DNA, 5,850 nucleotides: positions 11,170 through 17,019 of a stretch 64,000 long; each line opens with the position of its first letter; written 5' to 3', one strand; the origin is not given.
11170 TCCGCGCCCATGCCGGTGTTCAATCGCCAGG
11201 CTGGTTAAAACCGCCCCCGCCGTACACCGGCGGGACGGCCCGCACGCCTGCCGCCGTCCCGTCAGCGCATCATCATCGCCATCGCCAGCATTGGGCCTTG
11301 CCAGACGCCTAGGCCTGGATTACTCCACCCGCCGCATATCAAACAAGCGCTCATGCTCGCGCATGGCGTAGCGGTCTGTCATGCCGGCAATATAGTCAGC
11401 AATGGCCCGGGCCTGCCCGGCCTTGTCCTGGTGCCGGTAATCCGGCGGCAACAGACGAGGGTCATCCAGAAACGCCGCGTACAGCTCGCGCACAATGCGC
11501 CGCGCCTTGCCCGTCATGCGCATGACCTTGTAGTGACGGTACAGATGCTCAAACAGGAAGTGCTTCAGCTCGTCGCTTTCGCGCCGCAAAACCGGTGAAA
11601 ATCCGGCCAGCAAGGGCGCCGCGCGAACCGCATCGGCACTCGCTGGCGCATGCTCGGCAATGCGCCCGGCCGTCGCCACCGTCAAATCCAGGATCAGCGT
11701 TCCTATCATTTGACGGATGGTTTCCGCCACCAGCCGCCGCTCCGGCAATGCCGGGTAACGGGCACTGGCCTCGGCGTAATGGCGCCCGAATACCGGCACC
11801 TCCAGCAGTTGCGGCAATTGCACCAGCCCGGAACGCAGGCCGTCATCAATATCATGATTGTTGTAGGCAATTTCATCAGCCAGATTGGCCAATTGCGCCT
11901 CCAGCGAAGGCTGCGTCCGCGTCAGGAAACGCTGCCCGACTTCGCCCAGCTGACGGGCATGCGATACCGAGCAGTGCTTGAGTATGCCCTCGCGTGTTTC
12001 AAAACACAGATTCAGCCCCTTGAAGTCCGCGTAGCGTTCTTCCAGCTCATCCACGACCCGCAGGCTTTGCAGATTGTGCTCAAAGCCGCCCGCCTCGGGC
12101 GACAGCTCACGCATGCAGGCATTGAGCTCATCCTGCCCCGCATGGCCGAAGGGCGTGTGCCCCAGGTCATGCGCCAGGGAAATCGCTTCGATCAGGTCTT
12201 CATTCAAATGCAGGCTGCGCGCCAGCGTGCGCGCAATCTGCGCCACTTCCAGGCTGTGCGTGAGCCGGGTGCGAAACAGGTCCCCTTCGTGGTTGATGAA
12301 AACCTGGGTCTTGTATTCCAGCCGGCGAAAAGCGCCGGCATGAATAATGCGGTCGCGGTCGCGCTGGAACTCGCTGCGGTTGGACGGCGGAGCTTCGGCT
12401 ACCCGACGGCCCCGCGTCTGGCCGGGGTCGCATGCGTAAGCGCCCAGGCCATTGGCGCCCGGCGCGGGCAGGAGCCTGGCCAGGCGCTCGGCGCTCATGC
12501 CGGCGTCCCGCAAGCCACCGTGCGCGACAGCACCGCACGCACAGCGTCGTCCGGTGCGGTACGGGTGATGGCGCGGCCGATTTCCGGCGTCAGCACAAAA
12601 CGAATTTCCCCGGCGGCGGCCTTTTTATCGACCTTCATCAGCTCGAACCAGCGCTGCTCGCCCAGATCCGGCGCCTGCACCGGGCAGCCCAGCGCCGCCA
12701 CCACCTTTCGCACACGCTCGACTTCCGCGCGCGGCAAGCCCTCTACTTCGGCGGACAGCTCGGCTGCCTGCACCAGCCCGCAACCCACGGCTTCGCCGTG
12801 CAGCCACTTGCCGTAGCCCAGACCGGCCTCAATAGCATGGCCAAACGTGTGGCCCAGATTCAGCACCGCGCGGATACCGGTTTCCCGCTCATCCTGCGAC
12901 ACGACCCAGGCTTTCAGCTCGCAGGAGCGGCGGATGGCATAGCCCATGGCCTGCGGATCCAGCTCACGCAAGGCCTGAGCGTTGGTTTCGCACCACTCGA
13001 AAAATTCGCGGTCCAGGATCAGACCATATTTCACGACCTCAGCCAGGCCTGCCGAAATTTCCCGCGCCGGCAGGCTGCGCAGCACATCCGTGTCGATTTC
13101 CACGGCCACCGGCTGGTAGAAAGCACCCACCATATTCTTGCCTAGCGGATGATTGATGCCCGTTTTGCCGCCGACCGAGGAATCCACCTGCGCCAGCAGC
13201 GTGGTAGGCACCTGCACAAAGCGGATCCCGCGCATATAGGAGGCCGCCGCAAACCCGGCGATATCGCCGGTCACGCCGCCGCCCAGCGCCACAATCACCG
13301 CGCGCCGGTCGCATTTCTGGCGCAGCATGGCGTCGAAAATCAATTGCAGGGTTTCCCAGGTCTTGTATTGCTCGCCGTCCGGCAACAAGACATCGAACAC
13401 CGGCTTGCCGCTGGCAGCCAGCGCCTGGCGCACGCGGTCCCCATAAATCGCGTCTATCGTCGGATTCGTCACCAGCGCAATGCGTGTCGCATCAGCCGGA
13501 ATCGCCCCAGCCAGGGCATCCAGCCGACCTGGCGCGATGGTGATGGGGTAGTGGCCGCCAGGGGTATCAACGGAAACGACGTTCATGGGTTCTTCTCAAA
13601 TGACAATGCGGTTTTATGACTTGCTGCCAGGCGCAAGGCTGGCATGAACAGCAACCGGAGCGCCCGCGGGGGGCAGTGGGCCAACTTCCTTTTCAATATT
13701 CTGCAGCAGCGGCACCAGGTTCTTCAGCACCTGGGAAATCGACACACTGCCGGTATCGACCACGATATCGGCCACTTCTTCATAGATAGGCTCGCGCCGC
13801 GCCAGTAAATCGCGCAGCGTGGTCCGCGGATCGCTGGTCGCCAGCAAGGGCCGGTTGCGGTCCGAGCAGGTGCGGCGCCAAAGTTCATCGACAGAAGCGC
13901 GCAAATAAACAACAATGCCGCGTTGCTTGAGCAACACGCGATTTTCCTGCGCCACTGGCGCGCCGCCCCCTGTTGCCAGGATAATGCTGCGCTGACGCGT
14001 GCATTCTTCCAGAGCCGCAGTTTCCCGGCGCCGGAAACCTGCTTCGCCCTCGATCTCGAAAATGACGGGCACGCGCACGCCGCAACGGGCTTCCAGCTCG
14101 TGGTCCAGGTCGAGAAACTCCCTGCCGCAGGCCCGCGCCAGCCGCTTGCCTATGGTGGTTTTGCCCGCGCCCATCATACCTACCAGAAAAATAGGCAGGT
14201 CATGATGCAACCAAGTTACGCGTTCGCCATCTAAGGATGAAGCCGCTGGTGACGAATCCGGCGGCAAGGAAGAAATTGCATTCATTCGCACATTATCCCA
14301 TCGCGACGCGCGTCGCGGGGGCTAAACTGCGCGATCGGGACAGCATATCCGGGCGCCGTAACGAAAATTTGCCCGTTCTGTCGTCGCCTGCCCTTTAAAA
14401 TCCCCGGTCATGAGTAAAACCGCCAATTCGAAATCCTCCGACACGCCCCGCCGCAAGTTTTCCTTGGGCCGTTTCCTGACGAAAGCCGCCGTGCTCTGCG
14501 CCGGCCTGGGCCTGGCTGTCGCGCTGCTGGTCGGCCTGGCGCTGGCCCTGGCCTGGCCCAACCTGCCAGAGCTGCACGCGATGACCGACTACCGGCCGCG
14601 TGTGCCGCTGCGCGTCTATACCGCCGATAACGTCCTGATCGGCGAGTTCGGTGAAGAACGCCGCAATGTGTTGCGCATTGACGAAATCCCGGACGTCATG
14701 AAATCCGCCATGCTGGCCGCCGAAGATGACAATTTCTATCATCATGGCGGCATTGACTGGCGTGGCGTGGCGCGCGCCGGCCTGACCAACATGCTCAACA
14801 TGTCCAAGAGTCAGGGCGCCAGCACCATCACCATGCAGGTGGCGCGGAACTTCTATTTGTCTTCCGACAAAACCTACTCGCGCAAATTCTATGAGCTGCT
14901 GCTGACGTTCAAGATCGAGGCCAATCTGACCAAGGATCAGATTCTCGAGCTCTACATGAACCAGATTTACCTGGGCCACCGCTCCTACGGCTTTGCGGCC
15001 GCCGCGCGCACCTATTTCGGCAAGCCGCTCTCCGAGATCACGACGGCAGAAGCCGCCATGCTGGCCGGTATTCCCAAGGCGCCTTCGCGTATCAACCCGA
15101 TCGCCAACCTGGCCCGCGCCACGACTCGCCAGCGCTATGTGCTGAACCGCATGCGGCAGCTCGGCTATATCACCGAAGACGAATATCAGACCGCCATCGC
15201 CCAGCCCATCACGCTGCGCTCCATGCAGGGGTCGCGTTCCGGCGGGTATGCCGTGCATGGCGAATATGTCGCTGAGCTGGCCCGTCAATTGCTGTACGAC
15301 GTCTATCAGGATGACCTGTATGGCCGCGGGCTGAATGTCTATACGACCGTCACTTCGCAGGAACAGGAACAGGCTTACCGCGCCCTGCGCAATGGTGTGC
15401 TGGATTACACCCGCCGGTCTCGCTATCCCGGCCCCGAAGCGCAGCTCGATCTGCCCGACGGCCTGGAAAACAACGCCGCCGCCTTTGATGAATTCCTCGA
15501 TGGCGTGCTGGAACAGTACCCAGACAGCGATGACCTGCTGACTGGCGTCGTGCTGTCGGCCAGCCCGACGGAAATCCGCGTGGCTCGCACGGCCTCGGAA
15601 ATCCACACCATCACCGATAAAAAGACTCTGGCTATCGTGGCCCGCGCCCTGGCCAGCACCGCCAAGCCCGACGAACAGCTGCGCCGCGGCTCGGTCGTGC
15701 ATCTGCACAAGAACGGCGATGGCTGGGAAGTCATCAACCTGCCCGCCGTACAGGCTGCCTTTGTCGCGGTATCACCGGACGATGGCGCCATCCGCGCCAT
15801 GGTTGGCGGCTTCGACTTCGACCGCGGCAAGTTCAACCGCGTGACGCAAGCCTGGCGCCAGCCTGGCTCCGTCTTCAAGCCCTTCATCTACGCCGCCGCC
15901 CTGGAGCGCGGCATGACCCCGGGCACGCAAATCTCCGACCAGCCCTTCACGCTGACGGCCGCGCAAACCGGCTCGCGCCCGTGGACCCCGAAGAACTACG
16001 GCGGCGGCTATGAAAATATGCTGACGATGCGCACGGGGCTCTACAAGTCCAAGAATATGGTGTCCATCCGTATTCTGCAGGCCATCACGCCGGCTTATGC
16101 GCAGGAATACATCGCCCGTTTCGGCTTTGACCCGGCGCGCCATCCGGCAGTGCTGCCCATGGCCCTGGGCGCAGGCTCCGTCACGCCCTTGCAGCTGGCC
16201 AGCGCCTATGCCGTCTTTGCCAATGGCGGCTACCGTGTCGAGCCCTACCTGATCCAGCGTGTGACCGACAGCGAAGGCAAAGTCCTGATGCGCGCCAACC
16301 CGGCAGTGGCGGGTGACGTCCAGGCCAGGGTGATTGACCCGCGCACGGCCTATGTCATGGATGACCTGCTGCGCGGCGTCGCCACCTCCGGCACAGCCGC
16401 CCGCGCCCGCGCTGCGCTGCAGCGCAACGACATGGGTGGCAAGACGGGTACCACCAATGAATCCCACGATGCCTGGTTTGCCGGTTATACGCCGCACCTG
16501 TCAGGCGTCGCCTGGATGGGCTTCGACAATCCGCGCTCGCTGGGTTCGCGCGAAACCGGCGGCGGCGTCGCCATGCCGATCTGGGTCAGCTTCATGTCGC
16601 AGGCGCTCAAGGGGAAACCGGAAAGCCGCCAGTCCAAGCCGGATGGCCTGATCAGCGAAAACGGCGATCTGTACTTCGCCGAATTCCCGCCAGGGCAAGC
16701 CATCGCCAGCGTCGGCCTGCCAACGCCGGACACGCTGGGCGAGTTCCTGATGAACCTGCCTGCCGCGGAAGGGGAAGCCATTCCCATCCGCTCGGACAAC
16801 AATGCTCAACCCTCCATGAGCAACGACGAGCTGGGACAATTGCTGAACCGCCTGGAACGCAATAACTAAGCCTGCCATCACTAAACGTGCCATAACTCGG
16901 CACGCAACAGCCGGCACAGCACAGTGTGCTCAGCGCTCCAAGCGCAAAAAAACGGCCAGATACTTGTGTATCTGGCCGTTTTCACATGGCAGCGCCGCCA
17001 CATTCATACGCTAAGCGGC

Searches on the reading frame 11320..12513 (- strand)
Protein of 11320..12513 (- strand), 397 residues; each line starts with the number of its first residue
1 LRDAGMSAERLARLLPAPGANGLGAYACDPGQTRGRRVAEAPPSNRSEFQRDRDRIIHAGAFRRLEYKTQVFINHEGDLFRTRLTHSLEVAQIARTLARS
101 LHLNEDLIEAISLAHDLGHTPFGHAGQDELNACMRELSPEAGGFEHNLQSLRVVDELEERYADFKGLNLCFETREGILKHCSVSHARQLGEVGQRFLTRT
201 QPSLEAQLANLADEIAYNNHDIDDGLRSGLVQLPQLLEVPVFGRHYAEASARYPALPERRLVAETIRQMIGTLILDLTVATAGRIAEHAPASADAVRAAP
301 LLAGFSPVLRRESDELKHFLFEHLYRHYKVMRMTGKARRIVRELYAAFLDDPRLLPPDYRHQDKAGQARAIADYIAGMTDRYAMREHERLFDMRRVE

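Call 59: search_protein_families(library=pfam, proteins=[window:11320-12513:-], max_evalue=0.00001)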
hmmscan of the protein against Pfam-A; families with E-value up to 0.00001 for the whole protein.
window:11320-12513:- (397 aa): 2 families
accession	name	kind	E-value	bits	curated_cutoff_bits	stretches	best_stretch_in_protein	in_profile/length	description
PF13286.11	HD_assoc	-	4.2e-31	107.8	22.2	1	304-389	2-91/91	Phosphohydrolase-associated domain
PF01966.28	HD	-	5.9e-14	52.8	22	1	83-216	1-114/116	HD domain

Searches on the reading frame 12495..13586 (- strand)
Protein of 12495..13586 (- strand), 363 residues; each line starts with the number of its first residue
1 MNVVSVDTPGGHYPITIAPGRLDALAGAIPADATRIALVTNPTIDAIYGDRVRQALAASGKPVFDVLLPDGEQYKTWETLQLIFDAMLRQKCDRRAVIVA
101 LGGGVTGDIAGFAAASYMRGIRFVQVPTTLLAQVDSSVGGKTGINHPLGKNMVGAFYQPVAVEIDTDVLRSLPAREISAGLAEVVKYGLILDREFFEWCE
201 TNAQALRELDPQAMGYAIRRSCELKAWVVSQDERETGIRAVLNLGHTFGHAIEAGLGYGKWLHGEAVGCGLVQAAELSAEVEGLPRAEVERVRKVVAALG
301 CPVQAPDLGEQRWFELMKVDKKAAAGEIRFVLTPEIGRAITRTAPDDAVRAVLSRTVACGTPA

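Call 59: search_protein_families(library=pfam, proteins=[window:12495-13586:-], max_evalue=0.00001)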
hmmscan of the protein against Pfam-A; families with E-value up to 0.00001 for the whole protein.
window:12495-13586:- (363 aa): 3 families
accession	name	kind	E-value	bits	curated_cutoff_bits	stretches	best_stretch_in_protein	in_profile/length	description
PF24621.2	DHQS_C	-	6.8e-51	172.4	27.6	1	180-323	1-144/144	3-dehydroquinate synthase C-terminal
PF01761.26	DHQ_synthase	-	7.2e-50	167.9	24.2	1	66-178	2-114/115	3-dehydroquinate synthase N-terminal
PF13685.12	Fe-ADH_2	-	3.7e-10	40.4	28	1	32-173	18-149/149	Iron-containing alcohol dehydrogenase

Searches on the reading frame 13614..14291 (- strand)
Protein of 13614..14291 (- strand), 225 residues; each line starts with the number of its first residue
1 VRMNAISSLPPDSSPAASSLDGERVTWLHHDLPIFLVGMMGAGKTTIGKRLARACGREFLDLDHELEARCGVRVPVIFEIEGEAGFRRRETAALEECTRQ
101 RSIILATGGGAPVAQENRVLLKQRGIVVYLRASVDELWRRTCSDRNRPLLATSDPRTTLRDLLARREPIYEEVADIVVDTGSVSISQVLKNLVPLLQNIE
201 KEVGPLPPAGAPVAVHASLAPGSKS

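Call 59: search_protein_families(library=pfam, proteins=[window:13614-14291:-], max_evalue=0.00001)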
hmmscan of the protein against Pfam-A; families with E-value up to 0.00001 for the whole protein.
window:13614-14291:- (225 aa): 3 families
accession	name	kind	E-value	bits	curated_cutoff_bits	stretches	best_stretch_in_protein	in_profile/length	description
PF01202.28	SKI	-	3.2e-51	174.1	22.1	1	40-193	1-155/159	Shikimate kinase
PF13238.12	AAA_18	-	6.8e-08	33.5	29.4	1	34-141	1-108/128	AAA domain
PF13671.12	AAA_33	-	4.8e-06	27.4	27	0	34-77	2-45/143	AAA domain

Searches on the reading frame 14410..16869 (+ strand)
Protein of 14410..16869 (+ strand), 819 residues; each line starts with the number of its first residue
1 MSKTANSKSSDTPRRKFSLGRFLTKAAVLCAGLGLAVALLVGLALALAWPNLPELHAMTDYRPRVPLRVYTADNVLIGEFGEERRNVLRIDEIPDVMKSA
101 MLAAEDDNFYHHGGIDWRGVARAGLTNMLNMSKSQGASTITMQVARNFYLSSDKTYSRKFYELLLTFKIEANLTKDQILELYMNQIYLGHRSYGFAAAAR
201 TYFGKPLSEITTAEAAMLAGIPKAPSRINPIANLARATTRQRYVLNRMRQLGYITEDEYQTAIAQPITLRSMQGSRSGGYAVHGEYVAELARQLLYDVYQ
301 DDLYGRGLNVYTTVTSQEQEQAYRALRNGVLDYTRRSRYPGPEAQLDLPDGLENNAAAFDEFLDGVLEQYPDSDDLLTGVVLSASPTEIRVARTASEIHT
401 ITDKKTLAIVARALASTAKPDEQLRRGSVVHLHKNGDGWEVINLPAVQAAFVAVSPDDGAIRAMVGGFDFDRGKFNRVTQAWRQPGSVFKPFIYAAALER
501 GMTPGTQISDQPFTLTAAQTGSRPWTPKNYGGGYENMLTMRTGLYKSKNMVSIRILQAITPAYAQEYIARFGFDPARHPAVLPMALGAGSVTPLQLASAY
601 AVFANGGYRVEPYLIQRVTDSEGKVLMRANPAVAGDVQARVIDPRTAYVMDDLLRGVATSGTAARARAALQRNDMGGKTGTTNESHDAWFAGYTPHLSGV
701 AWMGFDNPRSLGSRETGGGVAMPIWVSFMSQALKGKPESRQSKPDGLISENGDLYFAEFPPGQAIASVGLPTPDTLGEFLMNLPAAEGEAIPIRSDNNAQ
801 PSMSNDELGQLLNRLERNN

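Call 59: search_protein_families(library=pfam, proteins=[window:14410-16869:+], max_evalue=0.00001)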
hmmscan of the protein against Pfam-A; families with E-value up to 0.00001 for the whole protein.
window:14410-16869:+ (819 aa): 3 families
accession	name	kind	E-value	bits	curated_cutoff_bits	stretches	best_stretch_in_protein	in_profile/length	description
PF00912.28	Transgly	-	1.2e-63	214.2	27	1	75-248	3-177/178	Transglycosylase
PF00905.27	Transpeptidase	-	2.5e-40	139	22.1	1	450-704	2-274/299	Penicillin binding protein transpeptidase domain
PF17092.11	PCB_OB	-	1.1e-13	52.3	27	1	339-447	1-111/111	Penicillin-binding protein OB-like domain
